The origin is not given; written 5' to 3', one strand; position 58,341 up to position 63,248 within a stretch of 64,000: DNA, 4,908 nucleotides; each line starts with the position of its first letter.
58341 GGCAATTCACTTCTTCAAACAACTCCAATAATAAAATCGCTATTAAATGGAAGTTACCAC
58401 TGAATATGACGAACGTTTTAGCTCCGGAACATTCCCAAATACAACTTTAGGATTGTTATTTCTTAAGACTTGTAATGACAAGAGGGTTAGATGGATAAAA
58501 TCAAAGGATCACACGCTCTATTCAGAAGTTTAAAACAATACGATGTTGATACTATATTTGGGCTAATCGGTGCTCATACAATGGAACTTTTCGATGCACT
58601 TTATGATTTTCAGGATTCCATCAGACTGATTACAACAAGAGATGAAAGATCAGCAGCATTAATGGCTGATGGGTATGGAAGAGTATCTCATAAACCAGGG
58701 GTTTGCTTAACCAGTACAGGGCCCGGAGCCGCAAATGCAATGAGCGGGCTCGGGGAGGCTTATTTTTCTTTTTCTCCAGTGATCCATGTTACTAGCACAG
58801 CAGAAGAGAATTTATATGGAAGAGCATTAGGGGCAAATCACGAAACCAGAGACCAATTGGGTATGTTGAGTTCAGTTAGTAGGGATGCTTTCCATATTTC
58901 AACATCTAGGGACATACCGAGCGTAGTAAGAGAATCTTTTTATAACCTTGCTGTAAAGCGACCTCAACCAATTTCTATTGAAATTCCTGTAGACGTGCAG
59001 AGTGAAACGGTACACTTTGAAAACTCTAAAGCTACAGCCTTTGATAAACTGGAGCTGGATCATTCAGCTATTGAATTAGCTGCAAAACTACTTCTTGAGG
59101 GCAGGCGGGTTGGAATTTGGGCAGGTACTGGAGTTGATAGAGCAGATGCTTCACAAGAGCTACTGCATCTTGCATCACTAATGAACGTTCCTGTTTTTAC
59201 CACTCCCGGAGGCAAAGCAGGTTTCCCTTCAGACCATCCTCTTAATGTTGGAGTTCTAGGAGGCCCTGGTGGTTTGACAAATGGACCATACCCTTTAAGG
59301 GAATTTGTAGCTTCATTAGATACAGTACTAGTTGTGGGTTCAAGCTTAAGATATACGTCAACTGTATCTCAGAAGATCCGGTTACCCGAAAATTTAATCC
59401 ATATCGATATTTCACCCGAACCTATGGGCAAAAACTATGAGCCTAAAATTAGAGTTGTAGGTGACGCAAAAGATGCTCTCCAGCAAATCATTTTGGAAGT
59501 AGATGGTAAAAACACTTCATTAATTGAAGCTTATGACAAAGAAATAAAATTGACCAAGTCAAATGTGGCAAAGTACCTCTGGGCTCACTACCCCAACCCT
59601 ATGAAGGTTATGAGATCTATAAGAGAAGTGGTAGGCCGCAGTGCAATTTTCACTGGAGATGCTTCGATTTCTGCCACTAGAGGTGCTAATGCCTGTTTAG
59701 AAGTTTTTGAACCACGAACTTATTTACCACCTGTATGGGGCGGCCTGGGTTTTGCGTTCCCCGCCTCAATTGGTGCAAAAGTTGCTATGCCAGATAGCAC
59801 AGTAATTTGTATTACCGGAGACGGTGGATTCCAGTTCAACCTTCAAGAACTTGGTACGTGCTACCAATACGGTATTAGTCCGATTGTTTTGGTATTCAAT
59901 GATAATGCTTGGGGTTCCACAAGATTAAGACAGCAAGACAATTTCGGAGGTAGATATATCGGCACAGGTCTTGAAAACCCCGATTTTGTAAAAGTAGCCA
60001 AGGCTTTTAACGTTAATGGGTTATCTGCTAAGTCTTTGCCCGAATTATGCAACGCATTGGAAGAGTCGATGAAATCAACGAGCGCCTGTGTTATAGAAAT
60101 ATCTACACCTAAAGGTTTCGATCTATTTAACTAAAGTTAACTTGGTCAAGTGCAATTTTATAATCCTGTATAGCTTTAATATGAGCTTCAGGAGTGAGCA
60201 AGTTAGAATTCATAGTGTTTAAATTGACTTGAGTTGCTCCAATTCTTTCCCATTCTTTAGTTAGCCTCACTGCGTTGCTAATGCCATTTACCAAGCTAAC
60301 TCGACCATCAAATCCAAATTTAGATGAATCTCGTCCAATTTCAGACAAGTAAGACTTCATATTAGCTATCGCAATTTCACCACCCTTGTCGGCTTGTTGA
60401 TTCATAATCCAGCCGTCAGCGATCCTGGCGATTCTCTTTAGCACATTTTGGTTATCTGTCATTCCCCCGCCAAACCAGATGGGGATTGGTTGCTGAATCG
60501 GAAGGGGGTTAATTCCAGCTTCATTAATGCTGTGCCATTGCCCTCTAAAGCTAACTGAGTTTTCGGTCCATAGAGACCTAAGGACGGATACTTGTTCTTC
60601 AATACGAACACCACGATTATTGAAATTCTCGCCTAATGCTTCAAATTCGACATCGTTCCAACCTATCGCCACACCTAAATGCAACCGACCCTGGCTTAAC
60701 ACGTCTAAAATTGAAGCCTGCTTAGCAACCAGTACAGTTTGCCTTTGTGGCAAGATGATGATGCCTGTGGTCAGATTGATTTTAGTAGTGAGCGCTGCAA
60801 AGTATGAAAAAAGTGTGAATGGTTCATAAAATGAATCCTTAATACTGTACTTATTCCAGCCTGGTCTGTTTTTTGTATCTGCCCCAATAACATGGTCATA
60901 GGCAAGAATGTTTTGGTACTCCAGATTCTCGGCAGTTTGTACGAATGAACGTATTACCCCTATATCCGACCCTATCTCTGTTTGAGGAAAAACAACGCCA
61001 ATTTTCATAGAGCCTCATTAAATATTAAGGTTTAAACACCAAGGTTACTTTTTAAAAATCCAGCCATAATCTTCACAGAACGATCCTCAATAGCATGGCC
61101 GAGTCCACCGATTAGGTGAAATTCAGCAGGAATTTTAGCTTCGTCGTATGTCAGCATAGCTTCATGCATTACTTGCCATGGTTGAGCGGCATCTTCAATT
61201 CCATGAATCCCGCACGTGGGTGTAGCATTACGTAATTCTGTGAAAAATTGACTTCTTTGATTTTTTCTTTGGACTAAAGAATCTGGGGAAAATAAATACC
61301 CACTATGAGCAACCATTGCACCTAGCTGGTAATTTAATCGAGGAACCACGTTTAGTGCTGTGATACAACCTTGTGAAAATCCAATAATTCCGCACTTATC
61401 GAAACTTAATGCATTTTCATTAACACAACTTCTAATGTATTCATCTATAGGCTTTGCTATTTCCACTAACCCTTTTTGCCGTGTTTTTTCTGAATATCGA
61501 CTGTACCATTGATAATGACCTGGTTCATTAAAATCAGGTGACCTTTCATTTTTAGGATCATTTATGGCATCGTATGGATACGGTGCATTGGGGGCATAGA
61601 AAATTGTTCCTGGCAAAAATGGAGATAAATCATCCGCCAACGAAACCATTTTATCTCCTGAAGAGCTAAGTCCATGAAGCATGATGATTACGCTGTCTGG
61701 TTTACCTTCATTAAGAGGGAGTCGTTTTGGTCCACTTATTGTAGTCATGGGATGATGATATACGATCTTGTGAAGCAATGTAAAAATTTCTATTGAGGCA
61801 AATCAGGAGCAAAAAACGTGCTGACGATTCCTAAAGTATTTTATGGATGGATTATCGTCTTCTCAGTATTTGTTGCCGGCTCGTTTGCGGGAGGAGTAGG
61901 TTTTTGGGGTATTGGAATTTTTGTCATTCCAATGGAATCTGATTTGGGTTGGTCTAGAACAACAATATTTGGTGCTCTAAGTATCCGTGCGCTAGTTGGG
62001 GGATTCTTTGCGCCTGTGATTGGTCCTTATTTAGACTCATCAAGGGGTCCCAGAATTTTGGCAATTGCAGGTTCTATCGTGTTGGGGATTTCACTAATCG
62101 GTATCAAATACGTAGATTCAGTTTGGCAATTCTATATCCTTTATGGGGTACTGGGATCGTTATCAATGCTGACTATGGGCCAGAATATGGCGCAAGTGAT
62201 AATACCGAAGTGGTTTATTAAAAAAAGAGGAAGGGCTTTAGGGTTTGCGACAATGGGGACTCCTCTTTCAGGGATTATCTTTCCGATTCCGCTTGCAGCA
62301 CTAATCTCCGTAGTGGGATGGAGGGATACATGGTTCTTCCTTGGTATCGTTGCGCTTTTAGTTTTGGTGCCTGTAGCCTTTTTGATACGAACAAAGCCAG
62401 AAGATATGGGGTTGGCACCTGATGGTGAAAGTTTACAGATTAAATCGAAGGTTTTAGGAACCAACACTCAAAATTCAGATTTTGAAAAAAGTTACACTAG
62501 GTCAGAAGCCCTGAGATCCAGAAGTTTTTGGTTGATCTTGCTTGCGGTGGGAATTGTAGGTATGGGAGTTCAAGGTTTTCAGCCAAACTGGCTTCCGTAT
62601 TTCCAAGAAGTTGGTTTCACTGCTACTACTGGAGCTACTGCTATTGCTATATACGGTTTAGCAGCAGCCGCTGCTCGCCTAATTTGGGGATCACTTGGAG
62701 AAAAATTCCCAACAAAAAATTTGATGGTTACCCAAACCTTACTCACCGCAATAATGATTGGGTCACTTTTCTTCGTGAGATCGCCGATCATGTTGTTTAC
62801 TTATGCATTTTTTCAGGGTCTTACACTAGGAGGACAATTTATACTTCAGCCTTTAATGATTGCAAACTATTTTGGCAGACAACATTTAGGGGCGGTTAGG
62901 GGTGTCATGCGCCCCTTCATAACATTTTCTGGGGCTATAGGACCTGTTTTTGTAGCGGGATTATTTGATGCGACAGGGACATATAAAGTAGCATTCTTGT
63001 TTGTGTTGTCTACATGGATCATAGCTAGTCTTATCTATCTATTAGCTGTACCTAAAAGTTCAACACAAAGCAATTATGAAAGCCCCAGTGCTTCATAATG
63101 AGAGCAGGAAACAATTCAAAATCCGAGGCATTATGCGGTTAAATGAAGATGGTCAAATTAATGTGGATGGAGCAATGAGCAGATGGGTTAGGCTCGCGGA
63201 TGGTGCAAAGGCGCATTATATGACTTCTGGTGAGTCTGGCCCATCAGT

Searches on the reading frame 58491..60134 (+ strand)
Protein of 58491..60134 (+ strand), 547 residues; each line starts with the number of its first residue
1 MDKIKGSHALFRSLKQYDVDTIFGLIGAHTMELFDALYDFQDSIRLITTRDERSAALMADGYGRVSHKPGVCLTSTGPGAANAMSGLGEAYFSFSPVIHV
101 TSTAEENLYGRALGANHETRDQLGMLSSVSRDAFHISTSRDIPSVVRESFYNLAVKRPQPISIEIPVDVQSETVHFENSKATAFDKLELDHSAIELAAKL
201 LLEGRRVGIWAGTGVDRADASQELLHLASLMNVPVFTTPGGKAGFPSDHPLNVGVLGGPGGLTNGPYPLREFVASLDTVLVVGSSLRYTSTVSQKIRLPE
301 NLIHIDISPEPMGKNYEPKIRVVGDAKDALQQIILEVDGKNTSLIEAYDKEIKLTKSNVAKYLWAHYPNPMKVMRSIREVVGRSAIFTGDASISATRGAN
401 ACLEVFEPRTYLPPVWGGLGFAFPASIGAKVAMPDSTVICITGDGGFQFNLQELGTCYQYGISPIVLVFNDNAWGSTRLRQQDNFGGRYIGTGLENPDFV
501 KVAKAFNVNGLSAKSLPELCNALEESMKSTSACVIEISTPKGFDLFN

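Call 83: search_protein_families(library=pfam, max_evalue=0.00001, proteins=[window:58491-60134:+])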
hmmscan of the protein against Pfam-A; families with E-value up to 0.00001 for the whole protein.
window:58491-60134:+ (547 aa): 3 families
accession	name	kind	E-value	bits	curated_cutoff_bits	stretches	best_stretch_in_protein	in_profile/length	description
PF02775.26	TPP_enzyme_C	-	8.7e-35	120.2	21.9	1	399-537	9-151/151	Thiamine pyrophosphate enzyme, C-terminal TPP binding domain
PF02776.23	TPP_enzyme_N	-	1.3e-33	115.7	26.8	1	5-123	2-117/119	Thiamine pyrophosphate enzyme, N-terminal TPP binding domain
PF00205.28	TPP_enzyme_M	-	2.2e-31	108.8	30.4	1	194-333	1-137/137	Thiamine pyrophosphate enzyme, central domain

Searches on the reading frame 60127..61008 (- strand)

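Call 83: search_protein_families(library=pfam, max_evalue=0.00001, proteins=[window:60127-61008:-])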
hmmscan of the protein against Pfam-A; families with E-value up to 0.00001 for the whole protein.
window:60127-61008:- (293 aa): 1 family
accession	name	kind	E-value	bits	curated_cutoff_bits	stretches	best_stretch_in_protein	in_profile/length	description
PF00296.26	Bac_luciferase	-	1.3e-40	140.2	27.9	1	14-233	19-224/314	Luciferase-like monooxygenase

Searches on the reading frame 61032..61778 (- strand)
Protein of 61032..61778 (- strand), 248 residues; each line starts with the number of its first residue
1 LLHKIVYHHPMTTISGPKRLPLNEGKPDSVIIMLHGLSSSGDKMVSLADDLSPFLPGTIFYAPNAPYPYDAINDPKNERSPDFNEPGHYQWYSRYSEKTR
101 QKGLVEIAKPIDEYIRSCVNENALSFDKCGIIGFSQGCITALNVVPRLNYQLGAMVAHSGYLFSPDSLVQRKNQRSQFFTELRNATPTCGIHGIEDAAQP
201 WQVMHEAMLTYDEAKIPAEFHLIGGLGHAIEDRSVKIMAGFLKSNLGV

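Call 83: search_protein_families(library=pfam, max_evalue=0.00001, proteins=[window:61032-61778:-])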
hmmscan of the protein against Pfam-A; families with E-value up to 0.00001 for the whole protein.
window:61032-61778:- (248 aa): 2 families
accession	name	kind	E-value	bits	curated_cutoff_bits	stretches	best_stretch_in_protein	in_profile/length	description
PF02230.22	Abhydrolase_2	-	6e-20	72.5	23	1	25-244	11-215/217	Phospholipase/Carboxylesterase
PF03959.19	FSH1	-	5.2e-10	39.8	21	1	31-204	7-179/211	Serine hydrolase (FSH1)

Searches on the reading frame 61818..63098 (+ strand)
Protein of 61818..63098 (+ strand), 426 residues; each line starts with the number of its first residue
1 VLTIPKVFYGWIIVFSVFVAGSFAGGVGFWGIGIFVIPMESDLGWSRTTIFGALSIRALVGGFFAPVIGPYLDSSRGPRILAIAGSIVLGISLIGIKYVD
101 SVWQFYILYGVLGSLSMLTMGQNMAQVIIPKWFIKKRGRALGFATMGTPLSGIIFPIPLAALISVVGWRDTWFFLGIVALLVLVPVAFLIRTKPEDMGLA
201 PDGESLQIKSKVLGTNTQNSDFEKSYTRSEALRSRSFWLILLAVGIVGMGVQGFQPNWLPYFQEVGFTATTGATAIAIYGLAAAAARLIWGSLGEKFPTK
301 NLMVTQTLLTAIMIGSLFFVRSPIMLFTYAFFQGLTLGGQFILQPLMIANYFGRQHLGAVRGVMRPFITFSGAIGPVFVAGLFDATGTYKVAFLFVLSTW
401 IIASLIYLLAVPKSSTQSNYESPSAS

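Call 83: search_protein_families(library=pfam, max_evalue=0.00001, proteins=[window:61818-63098:+])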
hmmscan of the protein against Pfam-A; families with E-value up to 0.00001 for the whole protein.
window:61818-63098:+ (426 aa): 1 family
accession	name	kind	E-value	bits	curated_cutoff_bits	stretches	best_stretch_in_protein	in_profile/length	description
PF07690.21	MFS_1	-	2e-40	139.2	33.4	2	20-264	3-230/347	Major Facilitator Superfamily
